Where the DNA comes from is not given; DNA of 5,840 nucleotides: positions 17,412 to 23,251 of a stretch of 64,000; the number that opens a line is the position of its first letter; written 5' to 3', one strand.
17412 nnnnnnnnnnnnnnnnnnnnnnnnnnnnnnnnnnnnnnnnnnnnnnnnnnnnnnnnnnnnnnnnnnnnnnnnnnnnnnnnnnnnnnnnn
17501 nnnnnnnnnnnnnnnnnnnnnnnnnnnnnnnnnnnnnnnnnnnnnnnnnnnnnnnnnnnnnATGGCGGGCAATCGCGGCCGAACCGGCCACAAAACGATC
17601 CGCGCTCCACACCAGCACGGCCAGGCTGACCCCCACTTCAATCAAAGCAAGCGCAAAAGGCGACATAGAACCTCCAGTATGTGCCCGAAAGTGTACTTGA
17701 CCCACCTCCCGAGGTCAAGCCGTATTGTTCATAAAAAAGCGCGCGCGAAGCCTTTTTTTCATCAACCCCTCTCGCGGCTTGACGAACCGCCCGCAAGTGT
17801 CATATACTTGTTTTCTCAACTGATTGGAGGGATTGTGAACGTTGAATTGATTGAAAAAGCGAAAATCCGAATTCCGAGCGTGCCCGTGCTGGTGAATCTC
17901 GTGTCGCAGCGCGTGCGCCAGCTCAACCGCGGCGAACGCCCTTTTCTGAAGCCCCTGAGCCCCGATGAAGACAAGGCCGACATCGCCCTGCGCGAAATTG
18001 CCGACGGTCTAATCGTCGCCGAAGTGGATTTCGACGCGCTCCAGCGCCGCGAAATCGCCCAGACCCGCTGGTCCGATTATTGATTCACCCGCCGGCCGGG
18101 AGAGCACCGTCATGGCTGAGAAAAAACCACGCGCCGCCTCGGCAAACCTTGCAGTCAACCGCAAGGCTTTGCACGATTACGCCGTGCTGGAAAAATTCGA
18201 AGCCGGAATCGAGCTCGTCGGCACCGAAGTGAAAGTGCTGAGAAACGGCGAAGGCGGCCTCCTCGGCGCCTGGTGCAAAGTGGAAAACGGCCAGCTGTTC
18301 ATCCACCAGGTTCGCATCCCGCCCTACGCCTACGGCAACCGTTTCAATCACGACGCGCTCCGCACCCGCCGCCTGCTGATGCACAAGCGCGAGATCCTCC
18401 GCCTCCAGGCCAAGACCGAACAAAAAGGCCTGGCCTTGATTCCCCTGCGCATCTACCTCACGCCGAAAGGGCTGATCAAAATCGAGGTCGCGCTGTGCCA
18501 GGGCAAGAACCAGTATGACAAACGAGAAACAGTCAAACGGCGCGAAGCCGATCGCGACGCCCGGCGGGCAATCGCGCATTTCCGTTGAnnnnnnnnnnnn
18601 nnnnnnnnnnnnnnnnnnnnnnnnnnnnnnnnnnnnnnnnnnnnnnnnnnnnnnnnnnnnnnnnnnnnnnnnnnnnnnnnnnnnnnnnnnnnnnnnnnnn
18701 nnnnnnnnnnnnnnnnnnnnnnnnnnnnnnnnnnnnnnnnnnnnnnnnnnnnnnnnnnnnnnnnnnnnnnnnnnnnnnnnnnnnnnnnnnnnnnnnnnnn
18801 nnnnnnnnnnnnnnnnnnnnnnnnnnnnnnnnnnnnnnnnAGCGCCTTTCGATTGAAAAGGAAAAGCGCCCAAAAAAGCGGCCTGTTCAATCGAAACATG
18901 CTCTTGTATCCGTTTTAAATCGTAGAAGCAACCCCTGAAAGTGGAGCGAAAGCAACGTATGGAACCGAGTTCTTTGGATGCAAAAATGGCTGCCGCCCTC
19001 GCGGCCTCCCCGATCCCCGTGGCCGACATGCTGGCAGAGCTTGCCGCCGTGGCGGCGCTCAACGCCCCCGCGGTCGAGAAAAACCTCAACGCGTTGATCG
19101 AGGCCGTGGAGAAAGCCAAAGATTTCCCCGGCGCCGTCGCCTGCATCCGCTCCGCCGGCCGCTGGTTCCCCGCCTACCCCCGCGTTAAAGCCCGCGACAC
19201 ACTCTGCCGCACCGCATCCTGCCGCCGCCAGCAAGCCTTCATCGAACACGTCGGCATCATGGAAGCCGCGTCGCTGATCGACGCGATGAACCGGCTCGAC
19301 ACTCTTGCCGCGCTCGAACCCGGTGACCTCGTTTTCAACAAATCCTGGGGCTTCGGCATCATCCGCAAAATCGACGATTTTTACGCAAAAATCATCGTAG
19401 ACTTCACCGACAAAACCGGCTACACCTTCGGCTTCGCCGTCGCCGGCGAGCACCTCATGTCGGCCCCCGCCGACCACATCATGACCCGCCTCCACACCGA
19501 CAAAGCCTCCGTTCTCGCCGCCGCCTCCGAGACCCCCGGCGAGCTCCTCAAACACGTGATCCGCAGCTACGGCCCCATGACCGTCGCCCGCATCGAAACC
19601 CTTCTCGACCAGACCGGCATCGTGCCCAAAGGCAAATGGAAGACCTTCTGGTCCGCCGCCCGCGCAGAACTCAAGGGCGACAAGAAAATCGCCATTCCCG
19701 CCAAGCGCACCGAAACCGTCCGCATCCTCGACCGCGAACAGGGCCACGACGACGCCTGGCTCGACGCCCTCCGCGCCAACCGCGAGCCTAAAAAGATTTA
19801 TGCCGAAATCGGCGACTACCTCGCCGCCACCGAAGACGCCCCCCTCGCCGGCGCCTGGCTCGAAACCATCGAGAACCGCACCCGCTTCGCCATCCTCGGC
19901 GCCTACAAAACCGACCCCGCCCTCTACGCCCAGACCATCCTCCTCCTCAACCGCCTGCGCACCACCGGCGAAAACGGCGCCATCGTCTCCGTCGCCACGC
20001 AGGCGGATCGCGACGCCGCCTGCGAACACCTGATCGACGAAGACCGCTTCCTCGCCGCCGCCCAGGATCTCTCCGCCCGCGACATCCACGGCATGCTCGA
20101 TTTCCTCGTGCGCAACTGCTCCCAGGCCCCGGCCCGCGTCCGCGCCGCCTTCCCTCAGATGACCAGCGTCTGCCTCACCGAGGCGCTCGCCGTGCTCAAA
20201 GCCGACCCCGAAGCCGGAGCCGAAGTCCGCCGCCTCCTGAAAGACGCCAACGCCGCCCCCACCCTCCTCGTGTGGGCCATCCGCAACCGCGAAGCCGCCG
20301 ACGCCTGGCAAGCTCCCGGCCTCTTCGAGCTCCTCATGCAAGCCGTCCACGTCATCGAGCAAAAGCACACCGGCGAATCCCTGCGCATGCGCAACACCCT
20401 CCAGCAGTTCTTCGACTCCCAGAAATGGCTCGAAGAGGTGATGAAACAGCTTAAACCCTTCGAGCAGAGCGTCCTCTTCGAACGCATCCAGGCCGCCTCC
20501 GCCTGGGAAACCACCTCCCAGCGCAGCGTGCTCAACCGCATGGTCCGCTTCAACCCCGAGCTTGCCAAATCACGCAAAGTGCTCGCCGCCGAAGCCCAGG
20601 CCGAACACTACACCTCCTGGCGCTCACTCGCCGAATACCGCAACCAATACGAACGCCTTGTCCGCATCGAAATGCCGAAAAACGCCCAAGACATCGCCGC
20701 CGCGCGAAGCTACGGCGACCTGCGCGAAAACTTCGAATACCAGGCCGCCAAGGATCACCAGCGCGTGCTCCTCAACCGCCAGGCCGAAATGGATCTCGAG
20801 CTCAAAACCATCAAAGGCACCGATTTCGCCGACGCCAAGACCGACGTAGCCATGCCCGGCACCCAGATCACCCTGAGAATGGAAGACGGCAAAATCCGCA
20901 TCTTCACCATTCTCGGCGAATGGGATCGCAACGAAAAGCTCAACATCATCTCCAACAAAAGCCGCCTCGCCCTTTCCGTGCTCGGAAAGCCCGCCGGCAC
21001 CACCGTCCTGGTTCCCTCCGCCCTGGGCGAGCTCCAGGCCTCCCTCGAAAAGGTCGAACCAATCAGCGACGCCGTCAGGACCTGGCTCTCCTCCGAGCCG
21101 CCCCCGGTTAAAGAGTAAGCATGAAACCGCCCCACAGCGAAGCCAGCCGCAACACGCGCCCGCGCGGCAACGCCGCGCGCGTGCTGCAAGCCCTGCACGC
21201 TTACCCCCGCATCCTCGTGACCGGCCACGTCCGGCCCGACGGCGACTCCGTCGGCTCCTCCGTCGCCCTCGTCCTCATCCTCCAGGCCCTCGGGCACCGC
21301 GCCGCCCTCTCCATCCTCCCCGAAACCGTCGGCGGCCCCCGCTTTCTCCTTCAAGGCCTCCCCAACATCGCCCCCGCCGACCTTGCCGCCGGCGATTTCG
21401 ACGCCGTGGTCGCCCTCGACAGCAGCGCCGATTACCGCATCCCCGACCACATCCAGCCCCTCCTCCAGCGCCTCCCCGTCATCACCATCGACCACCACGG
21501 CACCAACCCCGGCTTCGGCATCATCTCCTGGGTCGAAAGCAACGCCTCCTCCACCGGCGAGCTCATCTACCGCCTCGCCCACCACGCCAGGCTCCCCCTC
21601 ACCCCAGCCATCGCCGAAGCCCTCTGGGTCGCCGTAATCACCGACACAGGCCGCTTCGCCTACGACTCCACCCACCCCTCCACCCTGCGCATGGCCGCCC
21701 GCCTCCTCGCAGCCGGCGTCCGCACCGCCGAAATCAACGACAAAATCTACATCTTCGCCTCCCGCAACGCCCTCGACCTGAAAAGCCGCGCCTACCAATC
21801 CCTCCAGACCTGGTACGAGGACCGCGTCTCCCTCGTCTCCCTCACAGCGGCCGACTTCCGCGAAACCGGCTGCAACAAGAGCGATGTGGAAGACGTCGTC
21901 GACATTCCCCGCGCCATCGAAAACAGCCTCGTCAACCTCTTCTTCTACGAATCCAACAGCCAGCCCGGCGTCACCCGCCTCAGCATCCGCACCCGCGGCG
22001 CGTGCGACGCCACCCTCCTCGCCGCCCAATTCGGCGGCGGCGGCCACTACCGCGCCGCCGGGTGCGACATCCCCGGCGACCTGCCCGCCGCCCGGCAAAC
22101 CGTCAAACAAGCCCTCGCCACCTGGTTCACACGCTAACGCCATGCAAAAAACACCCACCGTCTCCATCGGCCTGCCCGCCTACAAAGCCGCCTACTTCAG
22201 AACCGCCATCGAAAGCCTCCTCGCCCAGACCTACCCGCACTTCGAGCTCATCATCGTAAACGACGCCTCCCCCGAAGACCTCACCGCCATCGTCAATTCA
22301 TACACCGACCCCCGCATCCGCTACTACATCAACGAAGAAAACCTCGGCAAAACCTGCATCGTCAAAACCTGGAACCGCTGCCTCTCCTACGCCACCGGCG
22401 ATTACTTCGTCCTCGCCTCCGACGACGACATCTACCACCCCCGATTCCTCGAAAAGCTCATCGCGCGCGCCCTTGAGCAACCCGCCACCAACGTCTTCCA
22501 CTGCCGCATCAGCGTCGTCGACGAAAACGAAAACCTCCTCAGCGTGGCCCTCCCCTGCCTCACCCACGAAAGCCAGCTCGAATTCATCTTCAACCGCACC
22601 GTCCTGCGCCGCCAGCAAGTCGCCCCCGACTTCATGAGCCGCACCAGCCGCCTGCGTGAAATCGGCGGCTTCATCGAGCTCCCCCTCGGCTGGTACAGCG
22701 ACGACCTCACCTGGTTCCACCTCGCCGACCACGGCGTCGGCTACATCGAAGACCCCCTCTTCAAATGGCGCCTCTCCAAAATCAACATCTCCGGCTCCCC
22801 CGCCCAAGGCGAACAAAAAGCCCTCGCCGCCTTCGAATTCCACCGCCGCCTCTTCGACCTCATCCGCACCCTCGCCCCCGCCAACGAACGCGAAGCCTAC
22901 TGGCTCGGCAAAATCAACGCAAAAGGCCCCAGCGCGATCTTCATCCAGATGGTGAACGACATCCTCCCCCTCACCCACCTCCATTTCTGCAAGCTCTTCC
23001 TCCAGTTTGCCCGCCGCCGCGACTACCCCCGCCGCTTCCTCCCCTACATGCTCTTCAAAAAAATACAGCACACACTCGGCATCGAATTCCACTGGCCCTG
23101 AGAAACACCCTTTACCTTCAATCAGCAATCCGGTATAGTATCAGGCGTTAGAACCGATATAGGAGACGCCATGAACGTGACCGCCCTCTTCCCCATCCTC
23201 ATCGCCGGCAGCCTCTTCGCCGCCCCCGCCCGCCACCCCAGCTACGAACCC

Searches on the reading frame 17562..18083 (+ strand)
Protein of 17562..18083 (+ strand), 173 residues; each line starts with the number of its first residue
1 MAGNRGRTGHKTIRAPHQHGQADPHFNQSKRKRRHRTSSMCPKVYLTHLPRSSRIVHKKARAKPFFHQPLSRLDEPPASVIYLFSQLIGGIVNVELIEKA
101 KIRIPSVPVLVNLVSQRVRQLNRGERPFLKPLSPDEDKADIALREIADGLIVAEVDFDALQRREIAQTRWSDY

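Call 7: search_protein_families(library=pfam, proteins=[window:17562-18083:+])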
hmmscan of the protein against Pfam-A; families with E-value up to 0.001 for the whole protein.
window:17562-18083:+ (173 aa): 1 family
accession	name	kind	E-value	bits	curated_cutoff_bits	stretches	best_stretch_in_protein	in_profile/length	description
PF01192.27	RNA_pol_Rpb6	-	6.5e-08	32.9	26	1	110-151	12-51/53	RNA polymerase Rpb6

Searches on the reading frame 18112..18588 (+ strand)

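Call 7: search_protein_families(library=pfam, proteins=[window:18112-18588:+])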
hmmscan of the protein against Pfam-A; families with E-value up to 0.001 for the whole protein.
window:18112-18588:+ (158 aa): 1 family
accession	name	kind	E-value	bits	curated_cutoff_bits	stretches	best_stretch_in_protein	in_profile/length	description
PF01668.23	SmpB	-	8.9e-53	178.5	27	1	14-155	2-142/143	SmpB protein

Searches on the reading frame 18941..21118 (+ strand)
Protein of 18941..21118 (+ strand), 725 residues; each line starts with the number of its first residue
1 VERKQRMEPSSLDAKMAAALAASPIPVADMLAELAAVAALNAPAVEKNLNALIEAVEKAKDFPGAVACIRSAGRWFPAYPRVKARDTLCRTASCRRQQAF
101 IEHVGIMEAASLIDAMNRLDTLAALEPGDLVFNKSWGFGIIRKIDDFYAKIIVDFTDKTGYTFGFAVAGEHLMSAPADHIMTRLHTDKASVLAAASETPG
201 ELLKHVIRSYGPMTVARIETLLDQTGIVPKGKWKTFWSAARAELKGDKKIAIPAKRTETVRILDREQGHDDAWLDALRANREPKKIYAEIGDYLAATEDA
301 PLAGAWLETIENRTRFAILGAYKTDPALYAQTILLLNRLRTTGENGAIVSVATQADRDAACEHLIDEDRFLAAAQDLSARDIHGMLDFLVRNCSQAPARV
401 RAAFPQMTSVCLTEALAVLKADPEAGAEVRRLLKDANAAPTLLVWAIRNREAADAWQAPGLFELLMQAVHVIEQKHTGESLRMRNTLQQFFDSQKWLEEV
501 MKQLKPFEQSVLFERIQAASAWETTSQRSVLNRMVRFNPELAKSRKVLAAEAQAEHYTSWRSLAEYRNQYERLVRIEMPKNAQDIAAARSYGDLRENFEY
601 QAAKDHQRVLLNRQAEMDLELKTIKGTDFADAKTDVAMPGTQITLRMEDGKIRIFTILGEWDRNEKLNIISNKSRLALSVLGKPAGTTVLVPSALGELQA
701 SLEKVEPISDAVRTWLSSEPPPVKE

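Call 8: search_protein_families(library=pfam, proteins=[window:18941-21118:+])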
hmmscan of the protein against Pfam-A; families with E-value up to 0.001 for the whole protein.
window:18941-21118:+ (725 aa): 2 families
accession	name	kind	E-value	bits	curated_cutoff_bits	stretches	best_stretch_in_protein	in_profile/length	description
PF03449.20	GreA_GreB_N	-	8.2e-14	52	24.5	1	559-623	4-68/71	Transcription elongation factor, N-terminal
PF01272.25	GreA_GreB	-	9.7e-08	32.3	26.9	1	634-706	3-76/77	Transcription elongation factor, GreA/GreB, C-term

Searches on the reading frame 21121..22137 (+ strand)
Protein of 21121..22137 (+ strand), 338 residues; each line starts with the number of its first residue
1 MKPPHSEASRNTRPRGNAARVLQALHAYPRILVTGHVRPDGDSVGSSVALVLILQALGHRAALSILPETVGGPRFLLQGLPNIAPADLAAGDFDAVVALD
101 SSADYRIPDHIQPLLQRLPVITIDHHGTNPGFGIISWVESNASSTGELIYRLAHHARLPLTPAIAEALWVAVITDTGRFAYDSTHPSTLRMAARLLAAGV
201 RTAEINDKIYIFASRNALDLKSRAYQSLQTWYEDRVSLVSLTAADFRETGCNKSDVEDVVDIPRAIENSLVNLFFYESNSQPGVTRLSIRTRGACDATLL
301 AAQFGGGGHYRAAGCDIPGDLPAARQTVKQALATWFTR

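Call 8: search_protein_families(library=pfam, proteins=[window:21121-22137:+])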
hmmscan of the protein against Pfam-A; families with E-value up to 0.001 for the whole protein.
window:21121-22137:+ (338 aa): 2 families
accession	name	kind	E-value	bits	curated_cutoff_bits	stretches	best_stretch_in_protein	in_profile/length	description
PF01368.27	DHH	-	4.2e-16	59.8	28.1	1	30-171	1-124/125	DHH family, N-terminal domain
PF02272.25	DHHA1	-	1.1e-08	35.9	25.9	1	248-333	10-101/102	DHHA1 domain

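Call 78: find_encoding_contigs(protein=window:21121-22137:+, flank=10000, max_places=4)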
Protein window:21121-22137:+ (338 aa): 1 contig read that carries it; 1 place shown.
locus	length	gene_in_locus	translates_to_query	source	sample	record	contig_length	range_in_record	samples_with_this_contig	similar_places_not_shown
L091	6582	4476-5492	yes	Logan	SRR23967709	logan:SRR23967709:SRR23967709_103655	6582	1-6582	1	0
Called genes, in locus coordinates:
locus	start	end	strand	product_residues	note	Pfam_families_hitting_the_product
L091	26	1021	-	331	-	PF01699:Na_Ca_ex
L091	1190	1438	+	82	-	PF01192:RNA_pol_Rpb6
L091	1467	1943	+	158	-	PF01668:SmpB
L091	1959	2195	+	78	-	PF02416:TatA_B_E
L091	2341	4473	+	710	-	PF27167:HTH_GRAD, PF03449:GreA_GreB_N, PF01272:GreA_GreB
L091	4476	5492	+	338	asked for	PF01368:DHH, PF02272:DHHA1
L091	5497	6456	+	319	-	PF00535:Glycos_transf_2, PF10111:Glyco_tranf_2_2 (weak), PF13641:Glyco_tranf_2_3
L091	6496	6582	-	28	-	?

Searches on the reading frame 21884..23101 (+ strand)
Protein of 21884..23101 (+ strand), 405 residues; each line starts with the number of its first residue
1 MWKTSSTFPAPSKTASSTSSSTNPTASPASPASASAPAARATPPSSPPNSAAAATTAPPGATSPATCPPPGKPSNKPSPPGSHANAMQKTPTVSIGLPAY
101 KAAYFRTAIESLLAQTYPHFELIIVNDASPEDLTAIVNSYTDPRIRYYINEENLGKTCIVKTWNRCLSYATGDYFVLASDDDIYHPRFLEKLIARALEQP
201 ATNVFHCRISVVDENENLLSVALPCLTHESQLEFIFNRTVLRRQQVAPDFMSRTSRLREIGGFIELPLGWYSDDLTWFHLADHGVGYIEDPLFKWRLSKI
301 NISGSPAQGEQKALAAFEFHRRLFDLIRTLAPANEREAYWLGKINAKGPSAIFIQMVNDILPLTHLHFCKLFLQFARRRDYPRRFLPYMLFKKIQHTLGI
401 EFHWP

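Call 8: search_protein_families(library=pfam, proteins=[window:21884-23101:+])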
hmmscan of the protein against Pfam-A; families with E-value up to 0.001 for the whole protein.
window:21884-23101:+ (405 aa): 3 families
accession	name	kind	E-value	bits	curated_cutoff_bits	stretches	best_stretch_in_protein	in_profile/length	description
PF00535.33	Glycos_transf_2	-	1.2e-24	87.6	23.3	1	94-217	1-124/168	Glycosyl transferase family 2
PF13641.12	Glyco_tranf_2_3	-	8e-11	42.8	27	1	93-208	3-122/230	Glycosyltransferase like family 2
PF10111.15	Glyco_tranf_2_2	-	2.4e-06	27.7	27.3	1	106-220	16-135/276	Glycosyltransferase like family 2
